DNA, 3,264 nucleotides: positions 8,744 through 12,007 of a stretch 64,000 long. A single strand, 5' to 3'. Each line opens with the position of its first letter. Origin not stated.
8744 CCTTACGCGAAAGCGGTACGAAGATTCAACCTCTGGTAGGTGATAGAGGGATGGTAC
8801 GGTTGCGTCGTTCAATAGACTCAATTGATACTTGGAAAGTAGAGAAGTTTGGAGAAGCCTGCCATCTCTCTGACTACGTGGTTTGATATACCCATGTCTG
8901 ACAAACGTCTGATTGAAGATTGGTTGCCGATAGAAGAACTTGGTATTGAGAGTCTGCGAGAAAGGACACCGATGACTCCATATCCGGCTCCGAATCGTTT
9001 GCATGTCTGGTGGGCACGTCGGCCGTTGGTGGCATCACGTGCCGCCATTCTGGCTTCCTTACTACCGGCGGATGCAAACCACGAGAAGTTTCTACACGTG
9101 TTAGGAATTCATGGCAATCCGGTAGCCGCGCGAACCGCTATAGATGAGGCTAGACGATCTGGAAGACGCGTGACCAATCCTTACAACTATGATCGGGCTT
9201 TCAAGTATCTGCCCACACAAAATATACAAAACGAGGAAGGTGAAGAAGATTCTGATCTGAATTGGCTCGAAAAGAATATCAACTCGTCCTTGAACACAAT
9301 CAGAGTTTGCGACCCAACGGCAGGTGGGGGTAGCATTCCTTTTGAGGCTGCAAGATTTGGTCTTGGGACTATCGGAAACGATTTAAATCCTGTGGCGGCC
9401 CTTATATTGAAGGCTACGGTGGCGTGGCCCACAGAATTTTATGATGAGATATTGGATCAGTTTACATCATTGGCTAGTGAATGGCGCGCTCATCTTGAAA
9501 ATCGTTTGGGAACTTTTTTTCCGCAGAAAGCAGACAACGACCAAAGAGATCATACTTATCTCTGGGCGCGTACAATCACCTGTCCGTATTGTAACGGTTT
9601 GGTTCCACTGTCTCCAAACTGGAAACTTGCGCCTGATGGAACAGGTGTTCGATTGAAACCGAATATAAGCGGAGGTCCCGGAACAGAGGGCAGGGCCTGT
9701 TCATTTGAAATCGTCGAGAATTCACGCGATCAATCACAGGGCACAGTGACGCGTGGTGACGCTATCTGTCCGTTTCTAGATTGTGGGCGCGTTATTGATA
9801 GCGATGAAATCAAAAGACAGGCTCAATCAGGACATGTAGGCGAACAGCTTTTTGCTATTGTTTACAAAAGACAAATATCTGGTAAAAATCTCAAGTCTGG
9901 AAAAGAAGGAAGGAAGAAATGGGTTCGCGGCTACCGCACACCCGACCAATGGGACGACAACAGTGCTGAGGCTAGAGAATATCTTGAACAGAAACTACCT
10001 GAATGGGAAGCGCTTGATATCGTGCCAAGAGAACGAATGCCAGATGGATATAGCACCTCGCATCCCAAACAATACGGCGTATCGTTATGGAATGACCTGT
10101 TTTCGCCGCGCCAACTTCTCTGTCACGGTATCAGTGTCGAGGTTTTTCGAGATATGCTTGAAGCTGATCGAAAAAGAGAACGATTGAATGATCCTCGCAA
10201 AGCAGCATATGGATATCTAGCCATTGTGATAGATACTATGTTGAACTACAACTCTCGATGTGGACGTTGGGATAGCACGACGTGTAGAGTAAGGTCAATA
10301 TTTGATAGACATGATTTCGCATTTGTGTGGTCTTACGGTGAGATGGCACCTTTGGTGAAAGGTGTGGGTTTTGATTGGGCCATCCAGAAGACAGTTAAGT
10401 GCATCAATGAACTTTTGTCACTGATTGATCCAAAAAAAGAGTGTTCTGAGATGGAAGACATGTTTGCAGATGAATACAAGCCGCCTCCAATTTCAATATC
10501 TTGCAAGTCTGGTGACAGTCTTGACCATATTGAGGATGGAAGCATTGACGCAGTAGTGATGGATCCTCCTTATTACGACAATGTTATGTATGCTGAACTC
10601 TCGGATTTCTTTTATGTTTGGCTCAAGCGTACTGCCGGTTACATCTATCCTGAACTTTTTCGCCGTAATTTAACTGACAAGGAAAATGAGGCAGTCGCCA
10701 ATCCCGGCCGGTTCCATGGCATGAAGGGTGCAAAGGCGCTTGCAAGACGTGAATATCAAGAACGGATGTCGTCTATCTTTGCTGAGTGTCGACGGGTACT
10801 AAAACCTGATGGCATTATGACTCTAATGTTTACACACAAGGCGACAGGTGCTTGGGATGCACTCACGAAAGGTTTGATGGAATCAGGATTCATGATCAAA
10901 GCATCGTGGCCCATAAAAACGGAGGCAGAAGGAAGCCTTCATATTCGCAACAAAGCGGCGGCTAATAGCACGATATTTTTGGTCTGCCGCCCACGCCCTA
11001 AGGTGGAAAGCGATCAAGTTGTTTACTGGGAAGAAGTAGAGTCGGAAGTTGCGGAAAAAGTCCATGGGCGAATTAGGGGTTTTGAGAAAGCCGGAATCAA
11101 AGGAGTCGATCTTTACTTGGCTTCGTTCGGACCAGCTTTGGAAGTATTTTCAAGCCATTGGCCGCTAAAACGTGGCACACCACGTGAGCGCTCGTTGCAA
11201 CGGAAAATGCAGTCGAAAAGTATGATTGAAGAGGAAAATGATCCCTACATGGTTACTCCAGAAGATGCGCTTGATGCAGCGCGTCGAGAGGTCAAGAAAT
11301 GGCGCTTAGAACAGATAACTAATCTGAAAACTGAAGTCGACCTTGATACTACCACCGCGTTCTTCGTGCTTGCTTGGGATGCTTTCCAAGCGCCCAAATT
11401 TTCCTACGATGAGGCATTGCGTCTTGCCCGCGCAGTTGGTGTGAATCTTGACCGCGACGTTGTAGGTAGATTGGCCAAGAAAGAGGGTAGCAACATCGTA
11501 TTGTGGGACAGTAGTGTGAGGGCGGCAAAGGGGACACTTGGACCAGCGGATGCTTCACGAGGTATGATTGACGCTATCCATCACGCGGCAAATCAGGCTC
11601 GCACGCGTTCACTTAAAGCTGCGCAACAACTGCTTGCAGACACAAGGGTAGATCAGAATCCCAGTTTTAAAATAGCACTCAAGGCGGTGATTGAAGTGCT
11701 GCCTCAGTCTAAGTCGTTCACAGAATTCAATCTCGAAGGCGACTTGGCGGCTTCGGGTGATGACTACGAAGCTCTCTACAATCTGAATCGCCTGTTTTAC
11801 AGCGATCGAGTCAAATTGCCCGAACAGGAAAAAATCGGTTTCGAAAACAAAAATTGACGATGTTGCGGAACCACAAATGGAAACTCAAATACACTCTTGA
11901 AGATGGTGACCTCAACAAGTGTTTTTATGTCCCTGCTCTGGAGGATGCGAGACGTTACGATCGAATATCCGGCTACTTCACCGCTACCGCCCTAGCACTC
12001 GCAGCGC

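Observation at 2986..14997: Seven-gene translationally coupled ATPase / methylase / nuclease-helicase operon: an expanded DUF499-DUF1156-helicase type defence locus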

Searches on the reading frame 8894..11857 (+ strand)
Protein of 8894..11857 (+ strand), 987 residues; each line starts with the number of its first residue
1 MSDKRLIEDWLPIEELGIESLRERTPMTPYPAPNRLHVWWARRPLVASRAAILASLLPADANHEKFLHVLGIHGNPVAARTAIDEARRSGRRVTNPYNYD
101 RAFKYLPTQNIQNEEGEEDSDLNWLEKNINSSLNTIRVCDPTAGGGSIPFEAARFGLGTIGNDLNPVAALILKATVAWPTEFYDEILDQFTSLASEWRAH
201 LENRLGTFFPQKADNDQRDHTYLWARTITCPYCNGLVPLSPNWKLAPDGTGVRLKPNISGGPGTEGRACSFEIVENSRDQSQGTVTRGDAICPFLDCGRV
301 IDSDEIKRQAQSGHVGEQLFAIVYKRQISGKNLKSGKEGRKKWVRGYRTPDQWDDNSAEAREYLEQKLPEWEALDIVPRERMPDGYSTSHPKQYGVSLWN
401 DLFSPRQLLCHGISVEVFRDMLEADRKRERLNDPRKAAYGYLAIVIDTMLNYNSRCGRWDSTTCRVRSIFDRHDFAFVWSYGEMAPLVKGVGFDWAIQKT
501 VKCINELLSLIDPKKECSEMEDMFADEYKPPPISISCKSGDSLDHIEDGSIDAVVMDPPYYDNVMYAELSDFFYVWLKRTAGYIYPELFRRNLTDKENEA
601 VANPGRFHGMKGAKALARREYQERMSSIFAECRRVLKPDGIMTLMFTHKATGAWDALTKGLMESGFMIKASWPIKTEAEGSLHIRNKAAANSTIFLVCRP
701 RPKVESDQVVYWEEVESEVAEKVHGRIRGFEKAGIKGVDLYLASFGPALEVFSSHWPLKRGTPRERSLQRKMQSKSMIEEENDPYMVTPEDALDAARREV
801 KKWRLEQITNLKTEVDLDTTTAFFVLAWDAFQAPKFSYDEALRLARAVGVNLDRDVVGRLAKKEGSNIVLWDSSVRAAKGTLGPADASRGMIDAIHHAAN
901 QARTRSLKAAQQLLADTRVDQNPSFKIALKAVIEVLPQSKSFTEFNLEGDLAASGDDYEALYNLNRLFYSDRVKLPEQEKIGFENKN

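Call 4: search_protein_families(library=pfam, proteins=[window:8894-11857:+], max_evalue=0.01)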
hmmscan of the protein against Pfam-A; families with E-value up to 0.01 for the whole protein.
window:8894-11857:+ (987 aa): 4 families
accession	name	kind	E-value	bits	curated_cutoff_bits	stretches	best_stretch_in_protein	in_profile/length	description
PF06634.17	DUF1156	-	5.8e-16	58.8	24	1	10-61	1-51/73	Protein of unknown function (DUF1156)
PF01555.25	N6_N4_Mtase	-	1.1e-05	25.9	26.7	1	551-686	1-91/221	DNA methylase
PF02086.21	MethyltransfD12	-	0.00013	22.2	22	1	122-209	9-89/253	D12 class N6 adenine-specific DNA methyltransferase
PF08241.18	Methyltransf_11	-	0.0061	17.6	21.2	0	623-642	74-93/95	Methyltransferase domain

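Call 5: search_protein_families(library=padloc, proteins=[window:8894-11857:+], max_evalue=0.01)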
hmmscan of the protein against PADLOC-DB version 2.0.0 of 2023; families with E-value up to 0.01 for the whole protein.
window:8894-11857:+ (987 aa): 22 families
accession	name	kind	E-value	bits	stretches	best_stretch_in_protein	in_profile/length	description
PDLC00661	HmaB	-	3.7e-74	248.2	2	221-758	270-784/973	DNA-adenine methylase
PDLC00660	HmaB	-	1.6e-71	239.4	3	221-757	269-783/967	DNA-adenine methylase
PDLC02189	DUF1156_MTase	-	1.3e-44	150.7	3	341-725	385-704/944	-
PDLC03233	MTase_II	-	3.1e-38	129.8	3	380-699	342-642/731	Type II methyltransferase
PDLC03352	MTase_II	-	2.5e-37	126.2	4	394-581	410-596/1023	Type II methyltransferase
PDLC03314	MTase_II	-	3.2e-30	103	4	552-728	548-713/944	Type II methyltransferase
PDLC02541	PglX|PglXI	-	1.6e-18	64.2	1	466-690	429-611/919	PglXI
PDLC03312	MTase_II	-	1e-12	44.7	1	539-669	1117-1231/1344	Type II methyltransferase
PDLC03346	MTase_II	-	1e-12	44.6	1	540-691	599-726/1068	Type II methyltransferase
PDLC03319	MTase_II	-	4e-07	27.2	1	546-584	287-325/503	Type II methyltransferase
PDLC04134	mad2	-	1.5e-06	25.4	1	528-667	336-419/492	mads_2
PDLC03325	MTase_II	-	1.5e-06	25.2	0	138-192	95-147/426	Type II methyltransferase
PDLC03306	MTase_II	-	5.1e-06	23.7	0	499-584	188-274/422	Type II methyltransferase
PDLC03380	MTase_II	-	1.9e-05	22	0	138-195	60-118/393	Type II methyltransferase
PDLC03224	MTase_II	-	7.9e-05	19.7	0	135-178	94-137/481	Type II methyltransferase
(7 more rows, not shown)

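Call 6: search_protein_families(library=ncbifam, proteins=[window:8894-11857:+], max_evalue=0.01)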
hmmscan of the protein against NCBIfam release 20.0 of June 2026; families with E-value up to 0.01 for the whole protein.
window:8894-11857:+ (987 aa): 3 families
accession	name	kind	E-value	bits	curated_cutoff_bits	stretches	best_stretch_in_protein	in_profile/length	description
NF042963.1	DUF1156_antiphage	equivalog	6.6e-67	226.4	1000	3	317-779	387-789/960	anti-phage-associated DUF1156 domain-containing protein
NF008572.0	PRK11524.1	equivalog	0.0035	16.5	292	0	617-649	57-89/294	adenine-specific DNA-methyltransferase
TIGR01177.1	TIGR01177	hypoth_equivalog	0.0094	15.3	316.55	0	137-165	185-213/330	TIGR01177 family methyltransferase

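Call 70: search_dna_similar(query=window:8894-11857:+, collection=plasmids, mode=protein, max_rows=40, rows=spread, max_evalue=1e-20)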
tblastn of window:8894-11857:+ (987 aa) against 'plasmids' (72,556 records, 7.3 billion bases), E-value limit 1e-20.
Records with a match: 174; places in all: 193; records where one place covers at least 80% of the query: 67.
Best place of each record, by identity: <60% 174.
By first word of the organism name: Klebsiella 27; Rhodococcus 20; Thermus 16; Leptolyngbya 6; Nostoc 5; Halobacterium 5; Haloarcula 5; Aminobacter 4; Haloplanus 4; Planktothrix 4; and 57 more.
By predicted mobility (MOB-suite, as given by PLSDB): non-mobilizable 104; conjugative 45; mobilizable 25.
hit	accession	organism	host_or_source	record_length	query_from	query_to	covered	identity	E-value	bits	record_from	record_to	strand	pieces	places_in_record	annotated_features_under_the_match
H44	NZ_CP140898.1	Sinorhizobium medicae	Medicago lupulina,whole organism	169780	1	978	99%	59.6%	0e+0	1181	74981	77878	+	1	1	DUF1156 domain-containing protein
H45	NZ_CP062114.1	Aminobacter sp. SR38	bacterial pure culture,soil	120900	1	978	99%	59.5%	0e+0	1176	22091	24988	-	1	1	DUF1156 domain-containing protein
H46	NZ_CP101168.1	Haloglomus halophilum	cell culture,salt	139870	7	953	96%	33.0%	9e-142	476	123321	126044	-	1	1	DUF1156 domain-containing protein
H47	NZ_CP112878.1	Pseudanabaena galeata CCNP1313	-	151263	1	938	95%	32.5%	1e-128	438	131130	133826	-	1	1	DUF1156 domain-containing protein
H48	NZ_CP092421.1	Leptolyngbya boryana IU 594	-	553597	36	938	91%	33.0%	2e-125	429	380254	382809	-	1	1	DUF1156 domain-containing protein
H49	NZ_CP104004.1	Salinirubellus salinus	cell cuture,Zhoushan marine solar ...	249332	7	953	96%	31.2%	6e-118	406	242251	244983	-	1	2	DUF1156 domain-containing protein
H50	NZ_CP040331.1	Natrinema versiforme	-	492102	7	937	94%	31.3%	2e-113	394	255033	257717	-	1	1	DUF1156 domain-containing protein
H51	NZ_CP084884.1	Natrinema zhouii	pure culture,Salt mine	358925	7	953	96%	30.1%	4e-112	389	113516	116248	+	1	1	DUF1156 domain-containing protein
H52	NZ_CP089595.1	Halobacterium zhouii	cell culture,sediment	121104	7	952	96%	29.6%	7e-99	350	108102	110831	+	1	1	DUF1156 domain-containing protein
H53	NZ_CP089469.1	Halobacterium noricense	cell culture,sediment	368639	7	952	96%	28.9%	2e-99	352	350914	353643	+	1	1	DUF1156 domain-containing protein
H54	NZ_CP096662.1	Halorussus limi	cell culture,saline soil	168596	7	944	95%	27.9%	3e-91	327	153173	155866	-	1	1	DUF1156 domain-containing protein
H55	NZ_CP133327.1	Rhodococcus sp. DN22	-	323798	4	949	96%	25.8%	5e-61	235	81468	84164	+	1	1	DUF1156 domain-containing protein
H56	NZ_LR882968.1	Planktothrix pseudagardhii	-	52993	4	853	86%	28.3%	1e-79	292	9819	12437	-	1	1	DUF1156 domain-containing protein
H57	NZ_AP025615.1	Thermus thermophilus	-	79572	4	755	76%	30.5%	5e-77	284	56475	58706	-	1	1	DUF1156 domain-containing protein | hypothetical protein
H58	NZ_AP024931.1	Thermus thermophilus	-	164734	4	755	76%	30.1%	5e-75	278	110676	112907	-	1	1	DUF1156 domain-containing protein | Fic family protein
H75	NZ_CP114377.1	Klebsiella pneumoniae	Homo sapiens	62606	368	756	39%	26.5%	2e-26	125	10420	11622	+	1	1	DUF1156 domain-containing protein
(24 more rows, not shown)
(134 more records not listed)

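Call 71: get_annotated_region(hit=H75, flank=8000)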
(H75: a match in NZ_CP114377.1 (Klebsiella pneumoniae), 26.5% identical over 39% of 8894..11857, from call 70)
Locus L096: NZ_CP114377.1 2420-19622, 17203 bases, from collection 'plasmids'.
description: Klebsiella pneumoniae strain KP6870155 plasmid pKP0155-2, complete sequence
organism: Klebsiella pneumoniae (NCBI taxid 573)
taxonomy: Bacteria; Pseudomonadota; Gammaproteobacteria; Enterobacterales; Enterobacteriaceae; Klebsiella; Klebsiella pneumoniae
host: -; source: Homo sapiens; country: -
typing (MOB-suite, as given by PLSDB): non-mobilizable; replicon IncR
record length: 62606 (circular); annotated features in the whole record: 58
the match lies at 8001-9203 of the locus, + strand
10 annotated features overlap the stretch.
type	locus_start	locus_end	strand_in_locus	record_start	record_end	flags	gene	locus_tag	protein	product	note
CDS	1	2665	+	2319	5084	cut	-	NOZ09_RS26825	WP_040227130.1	DUF499 domain-containing protein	-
CDS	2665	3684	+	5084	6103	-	-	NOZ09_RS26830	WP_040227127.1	hypothetical protein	-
CDS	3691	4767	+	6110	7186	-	-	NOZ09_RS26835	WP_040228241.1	SIR2 family protein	-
CDS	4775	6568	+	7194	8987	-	-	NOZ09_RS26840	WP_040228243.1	ATP-binding protein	-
CDS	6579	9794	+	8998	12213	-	-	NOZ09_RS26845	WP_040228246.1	DUF1156 domain-containing protein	-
CDS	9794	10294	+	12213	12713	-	-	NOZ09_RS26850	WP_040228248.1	hypothetical protein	-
CDS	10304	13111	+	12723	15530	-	-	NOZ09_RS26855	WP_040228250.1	SNF2-related protein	-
CDS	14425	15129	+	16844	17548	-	-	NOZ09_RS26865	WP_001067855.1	IS6-like element IS26 family transposase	GO:0006313 - DNA transposition [Evidence IEA]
CDS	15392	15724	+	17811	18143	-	-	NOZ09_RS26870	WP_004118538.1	multidrug efflux SMR transporter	-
CDS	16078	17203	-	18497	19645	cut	nhaA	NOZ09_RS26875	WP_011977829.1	Na+/H+ antiporter NhaA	GO:1902600 - proton transmembrane transport [Evidence IEA]; GO:0006814 - sodium ion transport [Evidence IEA]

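Call 72: get_annotated_region(hit=H57, flank=8000)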
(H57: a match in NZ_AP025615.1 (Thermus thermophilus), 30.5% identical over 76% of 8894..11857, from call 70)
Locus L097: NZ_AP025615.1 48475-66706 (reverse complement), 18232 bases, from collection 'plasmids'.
description: Thermus thermophilus strain SNM6-6 plasmid pTthSNM6-6c, complete sequence
organism: Thermus thermophilus (NCBI taxid 274)
taxonomy: Bacteria; Deinococcota; Deinococci; Thermales; Thermaceae; Thermus; Thermus thermophilus
host: -; source: -; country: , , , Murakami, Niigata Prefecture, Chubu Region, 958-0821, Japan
typing (MOB-suite, as given by PLSDB): non-mobilizable
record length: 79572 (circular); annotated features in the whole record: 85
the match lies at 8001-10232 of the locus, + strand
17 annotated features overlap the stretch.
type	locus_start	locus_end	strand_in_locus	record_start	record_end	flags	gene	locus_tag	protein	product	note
CDS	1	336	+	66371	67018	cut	-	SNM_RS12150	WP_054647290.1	helix-turn-helix transcriptional regulator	-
CDS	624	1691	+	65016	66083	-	-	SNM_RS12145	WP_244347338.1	hypothetical protein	-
CDS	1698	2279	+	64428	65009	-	-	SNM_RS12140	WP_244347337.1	hypothetical protein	-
CDS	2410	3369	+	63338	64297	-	-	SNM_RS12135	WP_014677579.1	AAA family ATPase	-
CDS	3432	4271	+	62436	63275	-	-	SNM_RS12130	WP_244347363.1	ParB/RepB/Spo0J family partition protein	GO:0007059 - chromosome segregation [Evidence IEA]; GO:0000910 - cytokinesis [Evidence IEA]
CDS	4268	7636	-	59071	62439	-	-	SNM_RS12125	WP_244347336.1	helicase-related protein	-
CDS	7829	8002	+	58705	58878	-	-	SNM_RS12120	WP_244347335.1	hypothetical protein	-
CDS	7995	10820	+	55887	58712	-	-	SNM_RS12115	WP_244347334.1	DUF1156 domain-containing protein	-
CDS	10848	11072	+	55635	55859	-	-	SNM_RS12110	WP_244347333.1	type II toxin-antitoxin system HicB family antitoxin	-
CDS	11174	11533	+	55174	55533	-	-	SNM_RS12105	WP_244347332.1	type II toxin-antitoxin system RelE/ParE family toxin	-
CDS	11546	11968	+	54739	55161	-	-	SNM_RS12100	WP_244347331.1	helix-turn-helix domain-containing protein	-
CDS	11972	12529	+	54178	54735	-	-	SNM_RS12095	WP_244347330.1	helix-turn-helix domain-containing protein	-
CDS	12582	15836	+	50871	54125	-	-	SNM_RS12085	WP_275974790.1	Swt1 family HEPN domain-containing protein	-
CDS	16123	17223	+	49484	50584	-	-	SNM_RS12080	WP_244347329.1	transposase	GO:0006313 - DNA transposition [Evidence IEA]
CDS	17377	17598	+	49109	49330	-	-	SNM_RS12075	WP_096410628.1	DUF1902 domain-containing protein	-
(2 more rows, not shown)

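Call 73: search_protein_families(library=pfam, proteins=[L096:9794-10294:+, L096:2665-3684:+, L096:10304-13111:+], max_evalue=0.001)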
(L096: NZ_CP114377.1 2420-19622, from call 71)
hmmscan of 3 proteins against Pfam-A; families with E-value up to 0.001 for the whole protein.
L096:9794-10294:+ (166 aa): 0 families

L096:2665-3684:+ (339 aa): 0 families

L096:10304-13111:+ (935 aa): 5 families
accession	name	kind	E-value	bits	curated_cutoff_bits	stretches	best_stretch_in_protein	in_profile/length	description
PF00176.29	SNF2-rel_dom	-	2.3e-21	76.6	24.9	1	116-292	20-194/290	SNF2-related domain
PF00271.37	Helicase_C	-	1.3e-16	61.2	23.5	1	505-615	6-110/110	Helicase conserved C-terminal domain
PF04851.21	ResIII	-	6.6e-14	52.6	22.5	1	95-262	2-163/164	Type III restriction enzyme, res subunit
PF00270.35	DEAD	-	3.8e-09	37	26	1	112-262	13-161/167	DEAD/DEAH box helicase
PF13872.12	AAA_34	-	0.00023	20.6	27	1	110-252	57-213/306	P-loop containing NTP hydrolase pore-1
